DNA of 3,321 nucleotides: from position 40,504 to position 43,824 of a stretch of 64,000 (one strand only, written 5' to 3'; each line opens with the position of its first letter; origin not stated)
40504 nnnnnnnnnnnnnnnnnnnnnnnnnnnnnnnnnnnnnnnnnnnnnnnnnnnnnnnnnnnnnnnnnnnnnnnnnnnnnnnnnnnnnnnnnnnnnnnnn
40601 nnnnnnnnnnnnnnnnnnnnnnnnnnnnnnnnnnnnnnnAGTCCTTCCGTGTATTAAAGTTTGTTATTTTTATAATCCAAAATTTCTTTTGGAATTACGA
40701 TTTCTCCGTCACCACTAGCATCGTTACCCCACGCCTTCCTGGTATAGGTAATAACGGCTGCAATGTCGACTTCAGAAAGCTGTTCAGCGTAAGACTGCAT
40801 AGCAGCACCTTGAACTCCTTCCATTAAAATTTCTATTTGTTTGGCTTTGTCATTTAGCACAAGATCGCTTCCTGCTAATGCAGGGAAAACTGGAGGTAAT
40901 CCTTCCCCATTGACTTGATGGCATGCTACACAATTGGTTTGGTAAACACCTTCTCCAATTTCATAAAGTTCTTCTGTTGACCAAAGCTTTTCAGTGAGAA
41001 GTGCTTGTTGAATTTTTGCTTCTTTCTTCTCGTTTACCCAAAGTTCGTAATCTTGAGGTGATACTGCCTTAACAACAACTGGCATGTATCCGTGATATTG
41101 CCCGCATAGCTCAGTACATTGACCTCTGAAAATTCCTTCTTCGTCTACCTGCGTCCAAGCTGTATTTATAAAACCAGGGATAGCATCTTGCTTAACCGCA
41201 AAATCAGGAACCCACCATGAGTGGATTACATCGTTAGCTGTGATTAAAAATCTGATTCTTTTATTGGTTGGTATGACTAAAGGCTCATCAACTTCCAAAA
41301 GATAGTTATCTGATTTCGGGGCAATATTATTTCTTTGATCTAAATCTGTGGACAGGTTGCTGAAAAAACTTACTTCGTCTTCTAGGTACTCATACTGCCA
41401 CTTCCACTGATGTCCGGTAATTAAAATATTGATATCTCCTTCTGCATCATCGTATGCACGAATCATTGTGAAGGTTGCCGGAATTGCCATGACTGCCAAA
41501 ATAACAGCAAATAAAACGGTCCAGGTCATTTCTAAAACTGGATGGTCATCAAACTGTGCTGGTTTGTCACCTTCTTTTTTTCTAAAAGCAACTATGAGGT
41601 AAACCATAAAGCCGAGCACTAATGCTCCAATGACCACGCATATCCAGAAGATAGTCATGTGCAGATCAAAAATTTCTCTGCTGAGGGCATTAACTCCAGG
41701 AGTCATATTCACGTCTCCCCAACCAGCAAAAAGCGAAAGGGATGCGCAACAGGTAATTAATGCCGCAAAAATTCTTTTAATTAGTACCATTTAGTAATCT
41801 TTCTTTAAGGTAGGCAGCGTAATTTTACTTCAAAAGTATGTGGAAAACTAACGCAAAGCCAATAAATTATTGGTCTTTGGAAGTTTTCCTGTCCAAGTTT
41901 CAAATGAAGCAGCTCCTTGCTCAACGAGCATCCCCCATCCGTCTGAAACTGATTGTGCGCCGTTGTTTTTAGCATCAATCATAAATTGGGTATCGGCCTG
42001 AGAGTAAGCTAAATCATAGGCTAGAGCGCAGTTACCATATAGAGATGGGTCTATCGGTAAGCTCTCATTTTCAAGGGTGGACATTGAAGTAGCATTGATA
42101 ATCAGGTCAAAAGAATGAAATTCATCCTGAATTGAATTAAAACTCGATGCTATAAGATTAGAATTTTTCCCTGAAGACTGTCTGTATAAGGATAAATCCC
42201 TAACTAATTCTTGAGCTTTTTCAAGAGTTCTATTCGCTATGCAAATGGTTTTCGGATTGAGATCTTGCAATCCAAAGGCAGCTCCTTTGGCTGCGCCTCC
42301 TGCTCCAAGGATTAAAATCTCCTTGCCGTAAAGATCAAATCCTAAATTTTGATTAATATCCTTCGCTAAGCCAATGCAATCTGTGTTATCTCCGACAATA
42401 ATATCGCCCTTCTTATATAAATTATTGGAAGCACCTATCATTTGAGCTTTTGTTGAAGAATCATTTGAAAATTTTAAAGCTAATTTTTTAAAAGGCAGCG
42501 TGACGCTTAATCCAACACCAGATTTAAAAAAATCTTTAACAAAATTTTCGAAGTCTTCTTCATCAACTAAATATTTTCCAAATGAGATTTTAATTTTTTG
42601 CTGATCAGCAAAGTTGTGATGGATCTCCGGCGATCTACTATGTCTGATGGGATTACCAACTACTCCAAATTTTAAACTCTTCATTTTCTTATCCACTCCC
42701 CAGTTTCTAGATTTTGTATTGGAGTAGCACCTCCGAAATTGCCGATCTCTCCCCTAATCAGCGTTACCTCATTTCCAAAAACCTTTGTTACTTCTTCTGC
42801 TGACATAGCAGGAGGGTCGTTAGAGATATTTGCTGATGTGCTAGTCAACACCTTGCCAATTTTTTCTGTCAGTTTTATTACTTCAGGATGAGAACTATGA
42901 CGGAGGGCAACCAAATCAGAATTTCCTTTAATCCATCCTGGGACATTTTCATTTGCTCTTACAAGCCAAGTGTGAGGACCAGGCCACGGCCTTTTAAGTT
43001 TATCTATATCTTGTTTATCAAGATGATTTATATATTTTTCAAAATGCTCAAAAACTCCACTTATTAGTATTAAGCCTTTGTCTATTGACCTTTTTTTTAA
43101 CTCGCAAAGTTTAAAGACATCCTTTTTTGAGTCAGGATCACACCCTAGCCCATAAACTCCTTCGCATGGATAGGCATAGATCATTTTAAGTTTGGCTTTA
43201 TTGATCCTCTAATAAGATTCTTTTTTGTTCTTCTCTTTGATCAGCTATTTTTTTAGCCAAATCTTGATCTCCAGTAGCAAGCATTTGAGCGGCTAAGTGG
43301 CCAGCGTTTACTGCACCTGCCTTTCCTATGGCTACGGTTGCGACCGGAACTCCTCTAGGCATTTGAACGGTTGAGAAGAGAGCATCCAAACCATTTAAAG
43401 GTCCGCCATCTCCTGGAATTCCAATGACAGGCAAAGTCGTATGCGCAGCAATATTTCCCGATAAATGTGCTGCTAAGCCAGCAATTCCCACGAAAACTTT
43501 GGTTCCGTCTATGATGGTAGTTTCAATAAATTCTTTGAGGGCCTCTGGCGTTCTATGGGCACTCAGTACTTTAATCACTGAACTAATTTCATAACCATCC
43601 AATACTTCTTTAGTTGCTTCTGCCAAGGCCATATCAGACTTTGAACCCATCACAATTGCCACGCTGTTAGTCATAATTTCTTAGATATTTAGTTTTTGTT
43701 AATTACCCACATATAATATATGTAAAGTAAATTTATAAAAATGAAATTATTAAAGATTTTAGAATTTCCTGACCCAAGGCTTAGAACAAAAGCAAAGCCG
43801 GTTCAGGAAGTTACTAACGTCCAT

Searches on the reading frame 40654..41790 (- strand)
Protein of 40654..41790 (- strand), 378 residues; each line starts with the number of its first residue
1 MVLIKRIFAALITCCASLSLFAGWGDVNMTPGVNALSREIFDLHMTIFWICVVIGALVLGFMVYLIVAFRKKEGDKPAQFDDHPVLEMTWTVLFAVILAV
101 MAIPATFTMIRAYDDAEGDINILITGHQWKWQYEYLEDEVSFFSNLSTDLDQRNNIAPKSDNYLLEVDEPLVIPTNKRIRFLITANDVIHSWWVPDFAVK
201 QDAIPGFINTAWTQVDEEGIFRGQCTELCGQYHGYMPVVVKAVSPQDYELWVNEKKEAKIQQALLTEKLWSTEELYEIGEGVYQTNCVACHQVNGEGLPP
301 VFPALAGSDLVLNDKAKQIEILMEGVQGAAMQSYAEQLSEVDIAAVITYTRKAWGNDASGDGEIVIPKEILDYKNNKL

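Call 19: search_protein_families(library=pfam, proteins=[window:40654-41790:-], max_evalue=0.001)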
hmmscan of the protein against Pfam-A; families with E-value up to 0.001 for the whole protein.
window:40654-41790:- (378 aa): 4 families
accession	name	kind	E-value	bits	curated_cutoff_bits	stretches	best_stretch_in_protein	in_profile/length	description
PF00116.26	COX2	-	2.5e-37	127.9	22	1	122-243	3-120/120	Cytochrome C oxidase subunit II, periplasmic domain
PF02790.20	COX2_TM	-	1.1e-10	41.9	22.8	1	24-105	3-85/88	Cytochrome C oxidase subunit II, transmembrane domain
PF13442.11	Cytochrome_CBB3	-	2.3e-09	37.9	27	1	277-349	4-67/68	Cytochrome C oxidase, cbb3-type, subunit III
PF00034.26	Cytochrom_C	-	1.1e-08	36.7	21.3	1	278-352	3-88/90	Cytochrome c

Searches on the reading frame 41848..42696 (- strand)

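Call 70: search_protein_families(library=pfam, proteins=[window:41848-42696:-], max_evalue=0.001)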
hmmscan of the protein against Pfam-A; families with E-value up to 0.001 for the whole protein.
window:41848-42696:- (282 aa): 4 families
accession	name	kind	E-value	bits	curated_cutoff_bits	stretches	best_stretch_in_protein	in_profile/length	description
PF08501.16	Shikimate_dh_N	-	3.9e-19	69.1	27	1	12-91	1-81/83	Shikimate dehydrogenase substrate binding domain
PF01488.26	Shikimate_DH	-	1.1e-10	42.2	24.3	1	119-207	8-87/138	Shikimate / quinate 5-dehydrogenase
PF18317.6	SDH_C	-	4e-09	36.5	25.8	1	253-273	1-21/31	Shikimate 5'-dehydrogenase C-terminal domain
PF03435.24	Sacchrp_dh_NADP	-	0.00041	21.1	25.1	1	127-203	1-76/129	Saccharopine dehydrogenase NADP binding domain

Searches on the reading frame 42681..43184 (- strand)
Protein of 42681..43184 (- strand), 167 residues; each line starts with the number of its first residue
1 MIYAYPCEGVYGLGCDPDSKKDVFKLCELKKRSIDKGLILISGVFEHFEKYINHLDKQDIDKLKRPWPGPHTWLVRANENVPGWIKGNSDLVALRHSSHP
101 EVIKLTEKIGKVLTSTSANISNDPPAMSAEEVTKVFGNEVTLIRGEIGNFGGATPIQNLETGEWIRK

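Call 70: search_protein_families(library=pfam, proteins=[window:42681-43184:-], max_evalue=0.001)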
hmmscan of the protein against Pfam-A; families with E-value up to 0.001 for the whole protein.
window:42681-43184:- (167 aa): 1 family
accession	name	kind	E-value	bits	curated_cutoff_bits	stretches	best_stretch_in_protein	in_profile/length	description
PF01300.24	Sua5_yciO_yrdC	-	2.8e-36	125.1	25.1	1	2-148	8-156/178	Telomere recombination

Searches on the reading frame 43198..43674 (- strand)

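Call 70: search_protein_families(library=pfam, proteins=[window:43198-43674:-], max_evalue=0.001)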
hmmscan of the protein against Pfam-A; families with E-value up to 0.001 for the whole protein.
window:43198-43674:- (158 aa): 1 family
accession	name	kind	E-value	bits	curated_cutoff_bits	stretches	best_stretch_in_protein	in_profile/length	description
PF00731.26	AIRC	-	1.6e-52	177.4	30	1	5-151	2-146/148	AIR carboxylase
